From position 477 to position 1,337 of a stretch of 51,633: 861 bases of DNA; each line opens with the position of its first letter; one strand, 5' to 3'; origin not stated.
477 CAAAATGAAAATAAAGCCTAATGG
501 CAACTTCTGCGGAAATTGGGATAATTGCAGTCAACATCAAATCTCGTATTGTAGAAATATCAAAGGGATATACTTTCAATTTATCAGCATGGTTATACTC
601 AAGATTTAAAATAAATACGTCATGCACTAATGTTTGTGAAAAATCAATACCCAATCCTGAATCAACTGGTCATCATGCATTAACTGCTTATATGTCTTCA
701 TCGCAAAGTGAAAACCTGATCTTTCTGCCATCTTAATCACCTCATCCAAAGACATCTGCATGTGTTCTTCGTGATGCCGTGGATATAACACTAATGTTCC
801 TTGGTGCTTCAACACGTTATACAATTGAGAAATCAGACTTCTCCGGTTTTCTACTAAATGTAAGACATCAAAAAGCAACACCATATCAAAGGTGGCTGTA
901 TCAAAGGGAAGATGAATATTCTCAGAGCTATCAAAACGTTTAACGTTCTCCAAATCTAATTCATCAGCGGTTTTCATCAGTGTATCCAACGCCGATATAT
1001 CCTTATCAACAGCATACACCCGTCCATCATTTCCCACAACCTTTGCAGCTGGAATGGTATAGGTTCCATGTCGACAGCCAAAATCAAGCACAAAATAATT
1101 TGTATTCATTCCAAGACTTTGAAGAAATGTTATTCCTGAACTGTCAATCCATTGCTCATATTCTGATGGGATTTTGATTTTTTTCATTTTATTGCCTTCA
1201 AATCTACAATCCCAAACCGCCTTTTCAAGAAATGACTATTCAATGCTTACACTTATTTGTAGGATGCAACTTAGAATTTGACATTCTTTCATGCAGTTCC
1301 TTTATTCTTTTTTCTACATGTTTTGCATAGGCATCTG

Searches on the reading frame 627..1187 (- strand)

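Call 30: search_protein_families(library=pfam, proteins=[window:627-1187:-], max_evalue=0.001)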
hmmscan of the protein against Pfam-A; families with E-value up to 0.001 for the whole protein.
window:627-1187:- (186 aa): 8 families
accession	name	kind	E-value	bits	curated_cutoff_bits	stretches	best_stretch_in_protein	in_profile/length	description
PF13847.12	Methyltransf_31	-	5.9e-14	52.4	27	1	30-144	4-120/145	Methyltransferase domain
PF13649.12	Methyltransf_25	-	8.9e-13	49.2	27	1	33-130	1-97/97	Methyltransferase domain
PF08241.18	Methyltransf_11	-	1.8e-12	48.2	21.2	1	34-134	1-95/95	Methyltransferase domain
PF08242.18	Methyltransf_12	-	1.5e-11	45.3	30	1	34-132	1-98/98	Methyltransferase domain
PF13489.12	Methyltransf_23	-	8e-08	32.6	27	1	33-135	26-117/164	Methyltransferase domain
PF01209.24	Ubie_methyltran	-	2.3e-06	27.5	20.1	1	29-136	47-153/233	ubiE/COQ5 methyltransferase family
PF05175.20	MTS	-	2.5e-06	27.7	23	1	14-153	16-160/170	Methyltransferase small domain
PF01189.24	Methyltr_RsmB-F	-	2.5e-06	27.7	27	1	26-105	5-85/199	16S rRNA methyltransferase RsmB/F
